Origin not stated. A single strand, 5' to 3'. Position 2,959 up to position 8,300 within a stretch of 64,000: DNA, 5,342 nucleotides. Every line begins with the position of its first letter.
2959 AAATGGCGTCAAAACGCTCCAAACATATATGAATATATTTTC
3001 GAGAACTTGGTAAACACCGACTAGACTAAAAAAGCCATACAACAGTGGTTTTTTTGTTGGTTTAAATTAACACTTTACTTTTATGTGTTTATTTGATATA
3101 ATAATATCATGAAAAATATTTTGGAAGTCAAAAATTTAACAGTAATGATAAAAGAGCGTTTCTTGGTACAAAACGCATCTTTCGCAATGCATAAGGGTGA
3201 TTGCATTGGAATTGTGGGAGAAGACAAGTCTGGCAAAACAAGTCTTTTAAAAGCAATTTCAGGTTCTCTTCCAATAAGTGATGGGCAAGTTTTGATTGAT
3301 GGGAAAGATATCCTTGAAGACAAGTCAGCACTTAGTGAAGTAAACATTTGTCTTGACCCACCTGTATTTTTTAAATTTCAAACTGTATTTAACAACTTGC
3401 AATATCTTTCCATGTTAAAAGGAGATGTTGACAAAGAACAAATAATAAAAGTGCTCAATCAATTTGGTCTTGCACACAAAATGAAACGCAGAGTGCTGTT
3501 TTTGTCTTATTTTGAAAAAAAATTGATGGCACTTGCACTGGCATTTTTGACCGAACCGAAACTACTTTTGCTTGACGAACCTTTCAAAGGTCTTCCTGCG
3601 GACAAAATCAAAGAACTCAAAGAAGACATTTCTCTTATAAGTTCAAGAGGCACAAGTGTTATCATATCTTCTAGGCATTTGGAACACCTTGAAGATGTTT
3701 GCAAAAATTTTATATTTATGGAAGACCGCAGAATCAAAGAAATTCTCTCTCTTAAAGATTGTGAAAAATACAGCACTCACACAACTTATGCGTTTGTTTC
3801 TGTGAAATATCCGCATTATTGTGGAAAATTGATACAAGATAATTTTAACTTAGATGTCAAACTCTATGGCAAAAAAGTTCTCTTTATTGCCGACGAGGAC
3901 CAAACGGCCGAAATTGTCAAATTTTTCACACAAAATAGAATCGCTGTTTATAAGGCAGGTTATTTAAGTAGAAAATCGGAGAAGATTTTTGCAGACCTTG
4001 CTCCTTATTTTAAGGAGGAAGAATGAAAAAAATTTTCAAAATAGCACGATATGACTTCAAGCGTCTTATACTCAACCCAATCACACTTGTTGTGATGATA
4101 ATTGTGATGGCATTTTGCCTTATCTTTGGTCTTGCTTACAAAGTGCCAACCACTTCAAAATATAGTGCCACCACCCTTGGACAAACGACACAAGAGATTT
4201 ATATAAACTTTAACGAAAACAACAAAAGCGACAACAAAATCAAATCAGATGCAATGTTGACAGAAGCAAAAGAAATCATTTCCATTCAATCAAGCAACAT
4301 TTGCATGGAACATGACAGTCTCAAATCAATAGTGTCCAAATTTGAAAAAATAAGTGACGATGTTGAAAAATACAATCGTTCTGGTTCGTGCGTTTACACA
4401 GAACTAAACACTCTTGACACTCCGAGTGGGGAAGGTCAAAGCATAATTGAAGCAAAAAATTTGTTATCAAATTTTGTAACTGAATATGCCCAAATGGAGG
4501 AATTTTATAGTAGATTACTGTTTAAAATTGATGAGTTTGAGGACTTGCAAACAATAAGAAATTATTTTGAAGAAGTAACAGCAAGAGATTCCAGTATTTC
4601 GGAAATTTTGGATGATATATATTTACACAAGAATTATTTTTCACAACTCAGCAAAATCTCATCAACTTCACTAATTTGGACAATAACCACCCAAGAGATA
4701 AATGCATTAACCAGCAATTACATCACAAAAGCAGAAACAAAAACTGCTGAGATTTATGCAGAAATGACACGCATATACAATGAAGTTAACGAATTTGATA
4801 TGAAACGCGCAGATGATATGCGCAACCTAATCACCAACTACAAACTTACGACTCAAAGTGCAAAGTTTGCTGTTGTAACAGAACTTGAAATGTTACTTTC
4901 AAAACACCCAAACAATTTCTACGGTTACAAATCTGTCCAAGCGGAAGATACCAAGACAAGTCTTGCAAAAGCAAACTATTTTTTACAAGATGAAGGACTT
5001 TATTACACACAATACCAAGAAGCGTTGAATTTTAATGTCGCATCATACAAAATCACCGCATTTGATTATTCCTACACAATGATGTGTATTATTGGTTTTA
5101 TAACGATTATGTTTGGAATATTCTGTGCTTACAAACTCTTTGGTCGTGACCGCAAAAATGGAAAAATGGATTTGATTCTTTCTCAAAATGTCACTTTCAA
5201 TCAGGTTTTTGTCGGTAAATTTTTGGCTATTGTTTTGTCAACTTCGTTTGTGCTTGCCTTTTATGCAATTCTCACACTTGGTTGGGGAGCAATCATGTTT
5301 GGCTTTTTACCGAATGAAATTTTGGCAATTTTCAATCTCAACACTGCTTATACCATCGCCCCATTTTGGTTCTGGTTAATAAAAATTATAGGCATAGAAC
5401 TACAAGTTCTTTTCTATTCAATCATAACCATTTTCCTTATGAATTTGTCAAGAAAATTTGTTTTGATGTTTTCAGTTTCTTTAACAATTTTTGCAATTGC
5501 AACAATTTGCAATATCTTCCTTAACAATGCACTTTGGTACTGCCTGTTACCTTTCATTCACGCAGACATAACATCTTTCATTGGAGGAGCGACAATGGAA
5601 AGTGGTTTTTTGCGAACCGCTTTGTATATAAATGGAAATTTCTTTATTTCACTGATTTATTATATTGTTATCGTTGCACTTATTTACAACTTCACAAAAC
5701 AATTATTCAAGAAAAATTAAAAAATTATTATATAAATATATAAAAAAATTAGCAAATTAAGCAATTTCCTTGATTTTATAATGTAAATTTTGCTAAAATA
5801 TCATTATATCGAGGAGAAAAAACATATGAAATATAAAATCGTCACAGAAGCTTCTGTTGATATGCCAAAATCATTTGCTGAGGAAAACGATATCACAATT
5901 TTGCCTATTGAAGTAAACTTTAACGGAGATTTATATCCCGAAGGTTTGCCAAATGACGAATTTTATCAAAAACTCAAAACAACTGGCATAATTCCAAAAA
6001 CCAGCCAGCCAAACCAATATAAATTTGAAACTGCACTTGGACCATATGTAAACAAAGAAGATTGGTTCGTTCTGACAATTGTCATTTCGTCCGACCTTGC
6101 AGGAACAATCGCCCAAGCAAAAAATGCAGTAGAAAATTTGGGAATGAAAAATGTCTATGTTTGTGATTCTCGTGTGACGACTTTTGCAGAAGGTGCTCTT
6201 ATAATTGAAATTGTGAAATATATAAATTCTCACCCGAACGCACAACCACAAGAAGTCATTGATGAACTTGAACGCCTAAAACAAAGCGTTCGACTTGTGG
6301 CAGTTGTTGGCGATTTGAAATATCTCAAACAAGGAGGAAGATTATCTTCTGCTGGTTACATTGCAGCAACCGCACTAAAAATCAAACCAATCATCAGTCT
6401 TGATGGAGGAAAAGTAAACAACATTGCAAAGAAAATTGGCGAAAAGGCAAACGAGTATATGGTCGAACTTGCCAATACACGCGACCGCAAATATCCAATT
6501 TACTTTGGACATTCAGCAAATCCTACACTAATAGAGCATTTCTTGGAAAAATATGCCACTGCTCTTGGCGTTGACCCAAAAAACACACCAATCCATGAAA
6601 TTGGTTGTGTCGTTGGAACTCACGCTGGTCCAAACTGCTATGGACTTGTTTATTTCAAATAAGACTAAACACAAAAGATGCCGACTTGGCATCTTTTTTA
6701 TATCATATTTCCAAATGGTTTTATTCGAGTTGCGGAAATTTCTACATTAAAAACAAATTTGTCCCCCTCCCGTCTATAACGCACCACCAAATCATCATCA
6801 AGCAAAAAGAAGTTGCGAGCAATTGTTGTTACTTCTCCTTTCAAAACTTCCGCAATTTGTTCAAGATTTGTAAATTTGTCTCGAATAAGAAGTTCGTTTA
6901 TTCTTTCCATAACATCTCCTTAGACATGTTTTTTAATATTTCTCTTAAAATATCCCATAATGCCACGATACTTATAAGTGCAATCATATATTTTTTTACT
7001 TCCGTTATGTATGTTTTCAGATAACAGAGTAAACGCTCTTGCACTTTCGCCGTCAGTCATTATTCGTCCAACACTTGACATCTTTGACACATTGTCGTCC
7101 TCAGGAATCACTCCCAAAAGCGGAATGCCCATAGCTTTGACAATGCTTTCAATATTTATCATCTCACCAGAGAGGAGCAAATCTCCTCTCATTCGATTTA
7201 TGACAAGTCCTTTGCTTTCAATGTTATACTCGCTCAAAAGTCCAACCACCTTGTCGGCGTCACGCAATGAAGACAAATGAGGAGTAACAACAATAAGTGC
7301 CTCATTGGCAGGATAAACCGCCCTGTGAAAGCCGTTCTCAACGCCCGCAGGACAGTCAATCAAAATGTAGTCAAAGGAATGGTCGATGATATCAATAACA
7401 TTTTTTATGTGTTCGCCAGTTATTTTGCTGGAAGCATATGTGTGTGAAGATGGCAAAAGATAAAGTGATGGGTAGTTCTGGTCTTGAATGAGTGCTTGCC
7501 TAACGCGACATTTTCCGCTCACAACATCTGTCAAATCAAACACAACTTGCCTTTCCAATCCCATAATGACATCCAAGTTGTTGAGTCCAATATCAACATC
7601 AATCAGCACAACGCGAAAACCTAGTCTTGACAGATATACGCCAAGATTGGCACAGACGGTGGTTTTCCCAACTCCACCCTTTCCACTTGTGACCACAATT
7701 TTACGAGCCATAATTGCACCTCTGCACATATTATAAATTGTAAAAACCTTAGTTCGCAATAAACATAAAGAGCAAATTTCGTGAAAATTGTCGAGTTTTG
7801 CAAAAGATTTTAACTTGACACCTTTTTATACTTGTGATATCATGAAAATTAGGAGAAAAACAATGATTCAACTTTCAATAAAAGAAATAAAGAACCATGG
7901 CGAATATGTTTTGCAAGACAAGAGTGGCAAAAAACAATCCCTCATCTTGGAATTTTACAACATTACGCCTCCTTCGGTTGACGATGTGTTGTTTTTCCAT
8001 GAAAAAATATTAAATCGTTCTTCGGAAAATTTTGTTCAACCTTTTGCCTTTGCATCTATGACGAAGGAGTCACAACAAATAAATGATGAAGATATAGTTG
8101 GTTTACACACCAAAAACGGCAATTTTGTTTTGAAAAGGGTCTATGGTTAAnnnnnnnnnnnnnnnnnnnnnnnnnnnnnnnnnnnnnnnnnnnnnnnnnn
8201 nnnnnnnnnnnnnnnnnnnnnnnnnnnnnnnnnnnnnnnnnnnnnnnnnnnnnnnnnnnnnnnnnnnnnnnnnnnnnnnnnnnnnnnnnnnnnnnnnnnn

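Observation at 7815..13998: Tandem three-module family: unrecognised export-signal-free head domain fused to a variable LRR solenoid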

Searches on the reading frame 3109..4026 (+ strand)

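Call 38: search_protein_families(library=pfam, proteins=[window:3109-4026:+], max_evalue=0.001)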
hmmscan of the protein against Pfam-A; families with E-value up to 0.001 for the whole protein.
window:3109-4026:+ (305 aa): 1 family
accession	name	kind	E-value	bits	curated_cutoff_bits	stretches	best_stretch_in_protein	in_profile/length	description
PF00005.33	ABC_tran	-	5.2e-24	85.8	25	1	21-159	2-136/137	ABC transporter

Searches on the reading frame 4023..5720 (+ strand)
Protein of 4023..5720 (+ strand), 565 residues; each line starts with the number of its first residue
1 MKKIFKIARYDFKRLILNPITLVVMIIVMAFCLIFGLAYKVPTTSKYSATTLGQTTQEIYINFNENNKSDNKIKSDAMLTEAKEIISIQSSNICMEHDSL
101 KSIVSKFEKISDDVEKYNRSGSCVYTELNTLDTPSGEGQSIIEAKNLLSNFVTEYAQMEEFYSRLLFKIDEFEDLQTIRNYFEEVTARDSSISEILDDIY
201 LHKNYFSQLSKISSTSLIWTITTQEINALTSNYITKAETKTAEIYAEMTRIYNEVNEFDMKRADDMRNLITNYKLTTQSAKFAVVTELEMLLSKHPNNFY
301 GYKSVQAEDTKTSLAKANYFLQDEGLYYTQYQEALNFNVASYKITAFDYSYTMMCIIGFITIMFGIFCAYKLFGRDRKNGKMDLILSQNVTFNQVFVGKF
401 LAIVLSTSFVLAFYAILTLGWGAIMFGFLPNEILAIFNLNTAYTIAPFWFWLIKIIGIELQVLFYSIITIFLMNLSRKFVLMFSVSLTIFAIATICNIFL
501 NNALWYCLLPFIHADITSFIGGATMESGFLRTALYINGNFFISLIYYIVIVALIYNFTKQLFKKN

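Call 38: search_protein_families(library=pfam, proteins=[window:4023-5720:+], max_evalue=0.001)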
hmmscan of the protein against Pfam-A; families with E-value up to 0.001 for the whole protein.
window:4023-5720:+ (565 aa): 1 family
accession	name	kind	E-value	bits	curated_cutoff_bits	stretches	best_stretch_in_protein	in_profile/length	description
PF12679.13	ABC2_membrane_2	-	0.00044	20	27.2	0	7-508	3-210/283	ABC-2 family transporter protein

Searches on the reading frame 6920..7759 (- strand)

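Call 38: search_protein_families(library=pfam, proteins=[window:6920-7759:-], max_evalue=0.001)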
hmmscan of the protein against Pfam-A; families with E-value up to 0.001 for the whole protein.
window:6920-7759:- (279 aa): 10 families
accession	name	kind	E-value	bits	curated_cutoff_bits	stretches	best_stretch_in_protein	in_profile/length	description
PF01656.29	CbiA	-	8.3e-26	90.8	25.4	1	21-229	1-120/125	CobQ/CobB/MinD/ParA nucleotide binding domain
PF10609.15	ParA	-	3.5e-22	79.5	27.1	1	18-238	3-229/246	NUBPL iron-transfer P-loop NTPase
PF13614.12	AAA_31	-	6e-22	78.9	27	1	19-170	2-159/177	AAA domain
PF02374.21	ArsA_ATPase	-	4.4e-11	43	24.3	1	20-56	2-38/305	Anion-transporting ATPase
PF00142.24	Fer4_NifH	-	1.9e-09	37.8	25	1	22-257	3-251/271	4Fe-4S iron sulfur cluster binding proteins, NifH/frxC family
PF09140.17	MipZ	-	3.4e-09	36.8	20.7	1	20-170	2-138/262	ATPase MipZ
PF06564.18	CBP_BcsQ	-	9.8e-09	35.5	21.3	1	21-163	4-150/234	Cellulose biosynthesis protein BcsQ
PF13500.12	AAA_26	-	8.1e-07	29.5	27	1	154-227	131-197/198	AAA domain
PF16575.11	CLP1_P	-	9e-05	22.8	26.6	1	26-61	1-36/188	mRNA cleavage and polyadenylation factor CLP1 P-loop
PF20720.3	nSTAND3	-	0.00066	19.9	27.2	0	12-55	10-52/155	Novel STAND NTPase 3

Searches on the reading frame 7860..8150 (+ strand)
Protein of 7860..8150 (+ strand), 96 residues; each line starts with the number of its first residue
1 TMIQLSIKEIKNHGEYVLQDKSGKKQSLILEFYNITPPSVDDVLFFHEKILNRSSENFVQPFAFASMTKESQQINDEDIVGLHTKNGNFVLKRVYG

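Call 3: search_protein_families(library=pfam, proteins=[window:7860-8150:+], max_evalue=1)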
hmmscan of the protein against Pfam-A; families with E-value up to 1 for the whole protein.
window:7860-8150:+ (96 aa): 0 families

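Call 4: search_protein_families(library=ncbifam, proteins=[window:7860-8150:+], max_evalue=1)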
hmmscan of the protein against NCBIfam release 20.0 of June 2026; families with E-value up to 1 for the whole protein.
window:7860-8150:+ (96 aa): 0 families

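Call 5: search_protein_families(library=padloc, proteins=[window:7860-8150:+], max_evalue=1)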
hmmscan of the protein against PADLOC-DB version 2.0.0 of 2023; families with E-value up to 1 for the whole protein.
window:7860-8150:+ (96 aa): 0 families

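Call 15: search_protein_families(library=phrogs, proteins=[window:7863-8150:+], max_evalue=1)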
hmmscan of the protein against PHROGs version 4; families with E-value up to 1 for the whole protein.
window:7863-8150:+ (95 aa): 1 family
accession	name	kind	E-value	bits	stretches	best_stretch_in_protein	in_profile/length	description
phrog_37221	-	unknown function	0.15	13.1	1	2-25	1-24/64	-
